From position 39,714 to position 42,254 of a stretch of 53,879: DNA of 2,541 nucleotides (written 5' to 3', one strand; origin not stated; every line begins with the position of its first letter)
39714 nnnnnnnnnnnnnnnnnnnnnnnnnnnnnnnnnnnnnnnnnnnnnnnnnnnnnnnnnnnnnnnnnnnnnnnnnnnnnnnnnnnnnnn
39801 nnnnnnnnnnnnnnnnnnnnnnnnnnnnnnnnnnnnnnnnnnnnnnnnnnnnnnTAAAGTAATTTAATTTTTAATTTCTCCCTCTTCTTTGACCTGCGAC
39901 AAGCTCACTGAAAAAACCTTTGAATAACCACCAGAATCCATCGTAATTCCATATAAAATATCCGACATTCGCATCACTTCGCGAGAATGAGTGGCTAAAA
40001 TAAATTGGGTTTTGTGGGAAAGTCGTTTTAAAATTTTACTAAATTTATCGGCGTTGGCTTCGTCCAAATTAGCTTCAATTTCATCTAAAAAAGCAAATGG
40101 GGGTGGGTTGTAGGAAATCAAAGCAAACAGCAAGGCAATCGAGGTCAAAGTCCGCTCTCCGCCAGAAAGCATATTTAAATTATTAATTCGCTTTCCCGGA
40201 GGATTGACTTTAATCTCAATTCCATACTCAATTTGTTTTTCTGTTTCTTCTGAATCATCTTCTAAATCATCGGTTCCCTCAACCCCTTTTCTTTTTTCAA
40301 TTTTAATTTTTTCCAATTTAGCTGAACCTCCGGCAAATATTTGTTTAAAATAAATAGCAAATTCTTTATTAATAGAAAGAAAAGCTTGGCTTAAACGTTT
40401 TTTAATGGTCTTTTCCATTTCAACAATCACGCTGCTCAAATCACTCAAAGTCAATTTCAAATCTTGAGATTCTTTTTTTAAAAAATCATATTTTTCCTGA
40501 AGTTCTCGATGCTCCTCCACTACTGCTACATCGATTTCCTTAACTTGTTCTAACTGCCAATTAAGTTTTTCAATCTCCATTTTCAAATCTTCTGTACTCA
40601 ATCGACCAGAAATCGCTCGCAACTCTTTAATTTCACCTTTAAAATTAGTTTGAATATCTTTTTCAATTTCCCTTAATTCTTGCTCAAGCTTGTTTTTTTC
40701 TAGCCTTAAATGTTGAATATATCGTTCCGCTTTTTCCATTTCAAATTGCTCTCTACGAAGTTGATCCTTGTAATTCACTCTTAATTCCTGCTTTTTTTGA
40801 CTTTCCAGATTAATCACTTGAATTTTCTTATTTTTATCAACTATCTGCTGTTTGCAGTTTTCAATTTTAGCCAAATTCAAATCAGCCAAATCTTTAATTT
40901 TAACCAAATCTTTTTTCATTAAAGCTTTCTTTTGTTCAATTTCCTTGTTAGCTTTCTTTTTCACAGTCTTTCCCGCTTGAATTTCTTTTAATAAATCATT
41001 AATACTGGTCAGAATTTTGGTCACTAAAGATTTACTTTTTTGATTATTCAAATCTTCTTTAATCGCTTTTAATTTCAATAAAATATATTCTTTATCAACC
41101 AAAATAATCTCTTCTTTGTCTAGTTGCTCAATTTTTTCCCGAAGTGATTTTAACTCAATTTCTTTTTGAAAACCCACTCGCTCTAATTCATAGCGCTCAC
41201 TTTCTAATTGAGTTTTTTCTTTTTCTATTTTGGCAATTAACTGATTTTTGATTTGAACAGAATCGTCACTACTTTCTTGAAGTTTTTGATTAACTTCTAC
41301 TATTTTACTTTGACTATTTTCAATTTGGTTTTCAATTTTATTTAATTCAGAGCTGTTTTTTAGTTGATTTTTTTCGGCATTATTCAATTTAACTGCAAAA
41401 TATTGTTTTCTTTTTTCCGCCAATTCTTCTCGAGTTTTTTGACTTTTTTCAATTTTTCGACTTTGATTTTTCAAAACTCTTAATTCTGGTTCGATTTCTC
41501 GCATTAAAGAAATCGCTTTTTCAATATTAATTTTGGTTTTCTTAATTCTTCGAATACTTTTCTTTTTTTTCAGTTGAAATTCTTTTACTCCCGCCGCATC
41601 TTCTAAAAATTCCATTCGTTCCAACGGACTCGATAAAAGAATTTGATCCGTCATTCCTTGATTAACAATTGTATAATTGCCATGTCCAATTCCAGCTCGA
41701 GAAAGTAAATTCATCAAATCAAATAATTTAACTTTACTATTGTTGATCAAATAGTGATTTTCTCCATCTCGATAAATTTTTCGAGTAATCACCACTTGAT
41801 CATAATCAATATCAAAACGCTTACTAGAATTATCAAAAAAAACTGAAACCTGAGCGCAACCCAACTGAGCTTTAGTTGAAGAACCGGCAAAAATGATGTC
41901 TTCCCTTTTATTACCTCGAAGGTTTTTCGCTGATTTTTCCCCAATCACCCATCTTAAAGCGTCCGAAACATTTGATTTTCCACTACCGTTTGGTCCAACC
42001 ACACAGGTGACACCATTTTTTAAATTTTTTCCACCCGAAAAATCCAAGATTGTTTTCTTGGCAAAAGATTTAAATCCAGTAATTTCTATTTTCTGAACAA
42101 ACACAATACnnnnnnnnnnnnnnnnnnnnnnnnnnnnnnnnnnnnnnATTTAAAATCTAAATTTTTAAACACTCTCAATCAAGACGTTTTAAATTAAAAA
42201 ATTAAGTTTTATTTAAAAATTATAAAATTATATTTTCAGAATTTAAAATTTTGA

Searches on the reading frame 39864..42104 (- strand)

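Call 69: search_protein_families(library=pfam, proteins=[window:39864-42104:-], max_evalue=0.00001)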
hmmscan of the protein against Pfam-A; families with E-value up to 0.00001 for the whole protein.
window:39864-42104:- (746 aa): 4 families
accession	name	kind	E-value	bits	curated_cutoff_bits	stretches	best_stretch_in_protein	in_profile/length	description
PF02463.25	SMC_N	-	8.4e-53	179.5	40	1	3-727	2-218/220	RecF/RecN/SMC N terminal domain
PF13304.12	AAA_21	-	2.7e-14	54.4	27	1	606-711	198-303/304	AAA domain, putative AbiEii toxin, Type IV TA system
PF13476.12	AAA_23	-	5e-14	53.9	27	1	5-268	1-200/201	AAA domain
PF13175.12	AAA_15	-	4.1e-09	37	32.1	1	1-329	1-257/374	AAA ATPase domain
